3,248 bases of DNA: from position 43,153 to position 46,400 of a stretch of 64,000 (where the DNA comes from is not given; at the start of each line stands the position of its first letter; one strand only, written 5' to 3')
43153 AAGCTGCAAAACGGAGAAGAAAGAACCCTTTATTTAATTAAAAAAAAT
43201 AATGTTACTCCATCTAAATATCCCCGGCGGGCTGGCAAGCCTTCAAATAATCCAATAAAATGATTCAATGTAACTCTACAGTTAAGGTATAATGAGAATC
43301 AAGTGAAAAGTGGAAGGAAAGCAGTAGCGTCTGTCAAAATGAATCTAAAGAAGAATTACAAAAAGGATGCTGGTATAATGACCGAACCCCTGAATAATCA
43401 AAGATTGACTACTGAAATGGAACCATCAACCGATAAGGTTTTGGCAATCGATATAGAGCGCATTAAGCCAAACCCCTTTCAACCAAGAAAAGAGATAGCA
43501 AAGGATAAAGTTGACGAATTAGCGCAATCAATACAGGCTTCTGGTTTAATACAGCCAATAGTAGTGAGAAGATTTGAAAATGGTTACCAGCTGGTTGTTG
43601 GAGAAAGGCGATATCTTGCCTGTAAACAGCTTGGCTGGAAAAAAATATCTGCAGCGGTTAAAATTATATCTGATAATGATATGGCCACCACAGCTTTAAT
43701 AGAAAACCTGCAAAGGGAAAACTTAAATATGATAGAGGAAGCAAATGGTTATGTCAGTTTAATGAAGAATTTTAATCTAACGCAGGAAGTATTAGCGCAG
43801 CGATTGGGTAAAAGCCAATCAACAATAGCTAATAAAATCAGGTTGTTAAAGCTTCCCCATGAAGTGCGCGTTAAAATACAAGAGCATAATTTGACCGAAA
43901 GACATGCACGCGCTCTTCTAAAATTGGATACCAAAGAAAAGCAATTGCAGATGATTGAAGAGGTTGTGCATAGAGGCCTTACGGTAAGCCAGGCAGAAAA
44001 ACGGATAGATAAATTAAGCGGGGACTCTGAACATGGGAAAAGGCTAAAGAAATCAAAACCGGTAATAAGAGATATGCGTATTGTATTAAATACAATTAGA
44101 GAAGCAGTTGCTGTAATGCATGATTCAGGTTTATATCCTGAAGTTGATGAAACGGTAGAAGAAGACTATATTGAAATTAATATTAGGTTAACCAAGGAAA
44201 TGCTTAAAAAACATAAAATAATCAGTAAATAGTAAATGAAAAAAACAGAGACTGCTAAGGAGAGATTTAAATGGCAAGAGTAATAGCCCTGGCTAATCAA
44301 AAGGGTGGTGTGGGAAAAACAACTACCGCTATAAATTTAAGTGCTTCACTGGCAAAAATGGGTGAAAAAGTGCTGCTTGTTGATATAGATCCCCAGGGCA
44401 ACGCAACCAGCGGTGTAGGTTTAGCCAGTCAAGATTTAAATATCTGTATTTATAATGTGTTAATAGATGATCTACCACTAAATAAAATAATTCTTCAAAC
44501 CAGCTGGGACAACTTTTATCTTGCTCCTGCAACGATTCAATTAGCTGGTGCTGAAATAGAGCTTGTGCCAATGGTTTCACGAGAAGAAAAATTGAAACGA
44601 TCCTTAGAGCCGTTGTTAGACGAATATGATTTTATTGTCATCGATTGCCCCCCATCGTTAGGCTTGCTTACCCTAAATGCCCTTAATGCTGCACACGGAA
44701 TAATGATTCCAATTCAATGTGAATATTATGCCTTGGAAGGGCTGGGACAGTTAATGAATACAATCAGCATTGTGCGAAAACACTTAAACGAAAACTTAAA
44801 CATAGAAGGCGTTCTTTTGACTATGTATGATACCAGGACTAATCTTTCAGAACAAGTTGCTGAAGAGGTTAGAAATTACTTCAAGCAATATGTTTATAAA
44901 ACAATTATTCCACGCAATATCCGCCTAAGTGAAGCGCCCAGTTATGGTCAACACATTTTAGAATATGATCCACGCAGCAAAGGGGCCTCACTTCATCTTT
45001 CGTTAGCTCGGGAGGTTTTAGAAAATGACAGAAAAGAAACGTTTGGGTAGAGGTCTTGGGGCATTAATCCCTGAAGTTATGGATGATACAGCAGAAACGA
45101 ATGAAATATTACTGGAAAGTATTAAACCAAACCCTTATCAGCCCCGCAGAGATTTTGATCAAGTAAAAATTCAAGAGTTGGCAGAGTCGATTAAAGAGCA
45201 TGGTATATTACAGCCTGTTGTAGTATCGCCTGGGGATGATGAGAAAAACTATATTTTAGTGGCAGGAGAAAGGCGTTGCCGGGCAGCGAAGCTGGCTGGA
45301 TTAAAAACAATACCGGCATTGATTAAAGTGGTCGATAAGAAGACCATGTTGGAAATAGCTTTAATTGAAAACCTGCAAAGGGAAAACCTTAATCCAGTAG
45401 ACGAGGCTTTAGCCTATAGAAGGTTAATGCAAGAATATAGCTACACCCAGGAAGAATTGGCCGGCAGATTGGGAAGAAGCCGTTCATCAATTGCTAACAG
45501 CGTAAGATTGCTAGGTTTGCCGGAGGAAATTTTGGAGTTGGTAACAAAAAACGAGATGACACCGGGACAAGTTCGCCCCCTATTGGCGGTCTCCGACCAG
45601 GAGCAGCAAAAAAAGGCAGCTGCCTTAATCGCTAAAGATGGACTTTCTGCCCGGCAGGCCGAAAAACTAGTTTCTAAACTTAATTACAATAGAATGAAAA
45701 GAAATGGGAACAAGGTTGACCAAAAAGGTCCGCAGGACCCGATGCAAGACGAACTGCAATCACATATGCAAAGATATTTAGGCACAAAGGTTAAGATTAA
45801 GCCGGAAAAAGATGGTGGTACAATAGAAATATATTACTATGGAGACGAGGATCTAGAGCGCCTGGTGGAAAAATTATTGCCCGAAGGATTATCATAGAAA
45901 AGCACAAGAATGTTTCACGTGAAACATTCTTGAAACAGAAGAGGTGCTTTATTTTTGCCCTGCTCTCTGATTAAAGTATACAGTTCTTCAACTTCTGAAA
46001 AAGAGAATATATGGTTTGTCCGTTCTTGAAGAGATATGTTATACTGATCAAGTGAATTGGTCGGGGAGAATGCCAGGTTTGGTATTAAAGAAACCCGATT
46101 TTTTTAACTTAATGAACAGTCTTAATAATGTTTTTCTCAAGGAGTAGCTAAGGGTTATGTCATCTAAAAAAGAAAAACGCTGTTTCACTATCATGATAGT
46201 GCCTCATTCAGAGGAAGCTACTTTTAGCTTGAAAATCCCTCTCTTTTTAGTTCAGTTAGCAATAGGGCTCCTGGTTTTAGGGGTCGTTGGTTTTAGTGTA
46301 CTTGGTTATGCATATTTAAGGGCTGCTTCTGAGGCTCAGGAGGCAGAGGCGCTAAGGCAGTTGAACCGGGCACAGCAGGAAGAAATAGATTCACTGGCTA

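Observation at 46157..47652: M23 endopeptidase + bactofilin gene pair (cell-shape/division module) next to the partition locus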

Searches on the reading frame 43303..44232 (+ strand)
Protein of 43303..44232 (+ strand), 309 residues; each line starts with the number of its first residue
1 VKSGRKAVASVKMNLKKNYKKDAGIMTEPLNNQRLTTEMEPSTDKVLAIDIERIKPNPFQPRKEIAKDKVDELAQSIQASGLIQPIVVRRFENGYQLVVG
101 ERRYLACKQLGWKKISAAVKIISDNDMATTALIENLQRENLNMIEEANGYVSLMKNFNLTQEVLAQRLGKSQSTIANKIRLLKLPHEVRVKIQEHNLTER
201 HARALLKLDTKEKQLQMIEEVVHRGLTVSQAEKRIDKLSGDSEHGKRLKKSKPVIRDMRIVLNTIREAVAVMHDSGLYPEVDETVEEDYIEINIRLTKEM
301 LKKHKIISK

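Call 3: search_protein_families(library=pfam, proteins=[window:43303-44232:+], max_evalue=0.01)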
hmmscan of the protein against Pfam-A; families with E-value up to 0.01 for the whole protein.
window:43303-44232:+ (309 aa): 4 families
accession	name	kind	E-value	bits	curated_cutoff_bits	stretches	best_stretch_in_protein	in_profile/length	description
PF17762.8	HTH_ParB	-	1.6e-35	121.7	22.6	1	139-238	1-100/102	ParB HTH domain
PF02195.25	ParB_N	-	3e-31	107.8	26.3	1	45-137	2-95/95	ParB N-terminal domain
PF01381.28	HTH_3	-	0.00016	22.1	23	1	153-176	4-27/55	Helix-turn-helix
PF18024.7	HTH_50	-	0.0069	16.5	27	0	164-181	29-46/50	Helix-turn-helix domain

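Call 4: search_protein_families(library=ncbifam, proteins=[window:43303-44232:+], max_evalue=0.01)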
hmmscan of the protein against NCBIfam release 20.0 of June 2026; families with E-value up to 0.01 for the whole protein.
window:43303-44232:+ (309 aa): 8 families
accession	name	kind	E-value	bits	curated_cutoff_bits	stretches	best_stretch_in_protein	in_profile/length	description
TIGR04285.1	nucleoid_noc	exception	5.9e-96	320.7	315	1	46-298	2-255/255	nucleoid occlusion protein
TIGR00180.1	parB_part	domain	8.5e-53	178.9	58.45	1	45-219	4-183/186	ParB/RepB/Spo0J family partition protein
TIGR03734.1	PRTRC_parB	hypoth_equivalog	1.2e-27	96.7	278.6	1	60-238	7-189/555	PRTRC system ParB family protein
TIGR03454.1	partition_RepB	equivalog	1.1e-20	74.3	201.5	1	42-238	60-260/325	plasmid partitioning protein RepB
NF010406.0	PRK13832.1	subfamily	3.5e-12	45.7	640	1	44-182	2-142/578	plasmid partitioning protein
NF010440.0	PRK13866.1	equivalog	1.2e-08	34.5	522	1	44-148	63-170/336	plasmid partitioning protein RepB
NF053625.1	SerKinSerKArch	equivalog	9.7e-05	21.6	380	1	58-127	23-95/244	ADP-dependent L-serine kinase SerK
TIGR03764.1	ICE_PFGI_1_parB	hypoth_equivalog_domain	0.0029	17.3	143.75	0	39-92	3-55/260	ParB family protein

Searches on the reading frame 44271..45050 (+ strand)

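Call 3: search_protein_families(library=pfam, proteins=[window:44271-45050:+], max_evalue=0.01)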
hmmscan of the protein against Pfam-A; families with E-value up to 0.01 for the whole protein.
window:44271-45050:+ (259 aa): 11 families
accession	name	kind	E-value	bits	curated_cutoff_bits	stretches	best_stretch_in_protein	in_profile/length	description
PF13614.12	AAA_31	-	8.1e-68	228.3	27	1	3-178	2-177/177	AAA domain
PF01656.29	CbiA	-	1.3e-28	99.9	25.4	1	5-228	1-124/125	CobQ/CobB/MinD/ParA nucleotide binding domain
PF09140.17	MipZ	-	7.3e-13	48.9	20.7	2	3-42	1-40/262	ATPase MipZ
PF00142.24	Fer4_NifH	-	1.2e-12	48.4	25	1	10-47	7-44/271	4Fe-4S iron sulfur cluster binding proteins, NifH/frxC family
PF10609.15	ParA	-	3.3e-11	43.5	27.1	1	3-45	4-46/246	NUBPL iron-transfer P-loop NTPase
PF06564.18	CBP_BcsQ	-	2.8e-10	40.6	21.3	1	4-42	3-41/234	Cellulose biosynthesis protein BcsQ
PF02374.21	ArsA_ATPase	-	8.4e-08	32.2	24.3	1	10-43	8-41/305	Anion-transporting ATPase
PF00448.28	SRP54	-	0.00063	19.9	22.7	0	13-40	11-38/196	SRP54-type protein, GTPase domain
PF07015.17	VirC1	-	0.0023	17.7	24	1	4-40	3-39/231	VirC1 protein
PF16575.11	CLP1_P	-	0.0051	17.1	26.6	0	13-43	4-34/188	mRNA cleavage and polyadenylation factor CLP1 P-loop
PF03308.22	MeaB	-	0.008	15.7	23.1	0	12-48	42-78/273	Methylmalonyl Co-A mutase-associated GTPase MeaB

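Call 4: search_protein_families(library=ncbifam, proteins=[window:44271-45050:+], max_evalue=0.01)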
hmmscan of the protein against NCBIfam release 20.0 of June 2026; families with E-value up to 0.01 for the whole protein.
window:44271-45050:+ (259 aa): 33 families (the best 25 are shown)
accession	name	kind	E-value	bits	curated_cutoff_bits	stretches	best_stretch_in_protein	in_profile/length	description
NF041546.1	ParA_partition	equivalog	2.2e-34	118.8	180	2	4-48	1-45/203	ParA family partition ATPase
TIGR03453.1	partition_RepA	equivalog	4.6e-31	108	348.45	1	3-234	105-355/387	plasmid partitioning protein RepA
TIGR01969.1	minD_arch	subfamily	8.3e-27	93.9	201.75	1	3-252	1-233/251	cell division ATPase MinD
NF041283.1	PrgP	equivalog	1e-26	93.9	400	1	1-233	1-242/297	ParA superfamily DNA segregation protein PrgP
NF010443.0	PRK13869.1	subfamily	1e-22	80.5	446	1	3-226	122-364/405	plasmid-partitioning protein RepA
NF010259.0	PRK13705.1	equivalog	7.3e-17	61.4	725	1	3-213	107-332/388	plasmid-partitioning protein SopA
TIGR03371.1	cellulose_yhjQ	equivalog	1.6e-16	60.6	157.85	1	3-246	2-238/246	cellulose biosynthesis protein BcsQ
TIGR01968.1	minD_bact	equivalog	1.4e-15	57.4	212.9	1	2-156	1-149/261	septum site-determining protein MinD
TIGR01287.1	nifH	equivalog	1.3e-12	47.6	394.35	2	10-50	7-47/275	nitrogenase iron protein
TIGR01007.1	eps_fam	subfamily_domain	2.5e-12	46.8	108.05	1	3-130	18-138/204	polysaccharide biosynthesis tyrosine autokinase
NF009701.0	PRK13230.1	subfamily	2.8e-12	46.2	350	1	10-51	8-49/291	nitrogenase reductase-like protein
NF033200.1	F430_CfbC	exception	7e-11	42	402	1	10-47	7-44/260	Ni-sirohydrochlorin a,c-diamide reductive cyclase ATP-dependent reductase subunit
NF008079.0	PRK10818.1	equivalog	9.7e-11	41.5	508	1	1-187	1-184/270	septum site-determining protein MinD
NF047398.1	AAA_KGGVGR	domain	1.2e-08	35.5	90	1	3-69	3-70/190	KGGVGR-motif variant AAA ATPase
TIGR01281.1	DPOR_bchL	equivalog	3.4e-08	33.2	345.15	1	10-48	7-45/268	ferredoxin:protochlorophyllide reductase (ATP-dependent) iron-sulfur ATP-binding protein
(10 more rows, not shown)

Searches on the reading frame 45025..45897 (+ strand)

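Call 3: search_protein_families(library=pfam, proteins=[window:45025-45897:+], max_evalue=0.01)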
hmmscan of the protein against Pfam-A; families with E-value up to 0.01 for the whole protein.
window:45025-45897:+ (290 aa): 3 families
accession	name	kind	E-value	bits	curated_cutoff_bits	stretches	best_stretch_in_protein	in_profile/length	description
PF17762.8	HTH_ParB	-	2.7e-33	114.6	22.6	1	120-220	1-101/102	ParB HTH domain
PF02195.25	ParB_N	-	3.1e-33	114.1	26.3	1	26-118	4-95/95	ParB N-terminal domain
PF23552.2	ParB_C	-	8.9e-07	28.7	23.8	1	238-284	2-49/50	ParB dimerisation domain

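Call 4: search_protein_families(library=ncbifam, proteins=[window:45025-45897:+], max_evalue=0.01)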
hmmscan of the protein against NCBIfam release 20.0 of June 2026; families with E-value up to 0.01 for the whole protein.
window:45025-45897:+ (290 aa): 9 families
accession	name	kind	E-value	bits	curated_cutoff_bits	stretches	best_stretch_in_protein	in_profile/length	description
TIGR04285.1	nucleoid_noc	exception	7.8e-68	228.6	315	1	26-234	3-209/255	nucleoid occlusion protein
TIGR00180.1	parB_part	domain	1e-55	188.4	58.45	1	24-202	4-185/186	ParB/RepB/Spo0J family partition protein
TIGR03734.1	PRTRC_parB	hypoth_equivalog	5.1e-34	117.7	278.6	1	38-219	6-189/555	PRTRC system ParB family protein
NF010406.0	PRK13832.1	subfamily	7.9e-20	70.9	640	1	32-198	11-178/578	plasmid partitioning protein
TIGR03454.1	partition_RepB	equivalog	1.6e-14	54.1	201.5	1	23-227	62-269/325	plasmid partitioning protein RepB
NF010440.0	PRK13866.1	equivalog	2e-05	23.9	522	1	48-136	89-177/336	plasmid partitioning protein RepB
NF053625.1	SerKinSerKArch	equivalog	0.00012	21.4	380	1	41-100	27-87/244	ADP-dependent L-serine kinase SerK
NF053606.1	Sta1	subfamily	0.0046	17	80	0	131-163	26-58/100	Sta1 family transcriptional regulator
TIGR03764.1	ICE_PFGI_1_parB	hypoth_equivalog_domain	0.0046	16.7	143.75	0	28-81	13-65/260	ParB family protein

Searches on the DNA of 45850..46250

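Call 38: search_rna_families(source=window, start=45850, end=46250, threshold=evalue, max_evalue=10, show_alignments=3)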
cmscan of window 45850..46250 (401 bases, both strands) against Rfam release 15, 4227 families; matches with E-value up to 10: 8.
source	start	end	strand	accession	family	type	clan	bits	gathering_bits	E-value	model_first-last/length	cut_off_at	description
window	46137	46196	-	RF02291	TtnuCD15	Gene; snRNA; snoRNA; CD-box;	-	23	75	0.73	1-65/65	no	Tetrahymena snoRNA TtnuCD15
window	45932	46050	-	RF00336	snoJ26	Gene; snRNA; snoRNA; CD-box;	-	19.6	50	0.87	1-147/147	no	Small nucleolar RNA J26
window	45964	46034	+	RF00212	SNORD38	Gene; snRNA; snoRNA; CD-box;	CL00051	17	44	1.3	1-70/70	no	Small nucleolar RNA SNORD38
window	45949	46065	-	RF00443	SNORA27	Gene; snRNA; snoRNA; HACA-box;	CL00032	15.7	64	2.6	1-127/127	no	Small nucleolar RNA SNORA27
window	46103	46168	-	RF01160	sn2841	Gene; snRNA; snoRNA; CD-box;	-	14.4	45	4.6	1-72/72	no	Small nucleolar RNA sn2841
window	45867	45957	-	RF02120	FTX_2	Gene; lncRNA;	-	12.5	48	6.9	1-97/97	no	FTX transcript, XIST regulator conserved region 2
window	45970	46020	-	RF00653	mir-22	Gene; miRNA;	-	12.5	48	7.4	1-84/84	no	mir-22 microRNA precursor family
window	45904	45933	+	RF04207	MIR5048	Gene; miRNA;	-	9.4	160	6.4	1-356/356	no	MIR5048 microRNA precursor family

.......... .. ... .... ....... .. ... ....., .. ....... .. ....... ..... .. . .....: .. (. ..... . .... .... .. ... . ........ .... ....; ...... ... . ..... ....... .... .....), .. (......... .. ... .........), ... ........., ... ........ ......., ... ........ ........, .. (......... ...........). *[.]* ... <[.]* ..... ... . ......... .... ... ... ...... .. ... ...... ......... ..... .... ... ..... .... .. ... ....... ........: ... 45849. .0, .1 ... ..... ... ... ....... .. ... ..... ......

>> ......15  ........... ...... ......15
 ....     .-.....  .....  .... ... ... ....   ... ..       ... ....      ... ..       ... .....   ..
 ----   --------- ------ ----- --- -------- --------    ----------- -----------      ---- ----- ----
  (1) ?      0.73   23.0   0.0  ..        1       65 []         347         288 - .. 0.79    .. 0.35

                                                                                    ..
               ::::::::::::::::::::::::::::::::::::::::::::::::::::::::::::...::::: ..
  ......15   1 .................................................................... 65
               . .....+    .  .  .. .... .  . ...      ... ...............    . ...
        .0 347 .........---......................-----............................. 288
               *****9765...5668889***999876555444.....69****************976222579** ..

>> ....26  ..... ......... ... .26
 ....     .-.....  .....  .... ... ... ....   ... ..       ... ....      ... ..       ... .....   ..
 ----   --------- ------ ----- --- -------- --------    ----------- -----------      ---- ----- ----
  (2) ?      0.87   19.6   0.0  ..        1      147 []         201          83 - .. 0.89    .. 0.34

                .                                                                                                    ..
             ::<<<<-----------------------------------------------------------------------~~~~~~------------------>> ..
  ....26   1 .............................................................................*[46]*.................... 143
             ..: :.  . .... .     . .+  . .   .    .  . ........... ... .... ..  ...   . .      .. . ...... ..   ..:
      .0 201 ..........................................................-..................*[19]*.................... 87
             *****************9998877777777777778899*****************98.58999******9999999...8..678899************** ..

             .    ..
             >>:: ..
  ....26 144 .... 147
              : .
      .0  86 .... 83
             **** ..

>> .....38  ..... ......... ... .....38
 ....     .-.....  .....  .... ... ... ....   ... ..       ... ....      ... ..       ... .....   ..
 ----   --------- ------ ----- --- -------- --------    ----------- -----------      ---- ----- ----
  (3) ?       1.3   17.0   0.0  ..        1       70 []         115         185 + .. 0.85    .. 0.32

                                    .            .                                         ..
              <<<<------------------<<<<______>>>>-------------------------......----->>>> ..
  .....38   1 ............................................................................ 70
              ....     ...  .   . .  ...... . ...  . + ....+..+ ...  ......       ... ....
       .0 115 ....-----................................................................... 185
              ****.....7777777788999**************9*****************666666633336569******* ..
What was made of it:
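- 46059..46105 (+): Terminator-like hairpin in the 5' leader. Outer stem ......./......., inner stem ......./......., followed by seven U. Candidate attenuator or expression damper. No Rfam family matches (call 38).
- Tried and rejected: Rfam search of the leader (call 38).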
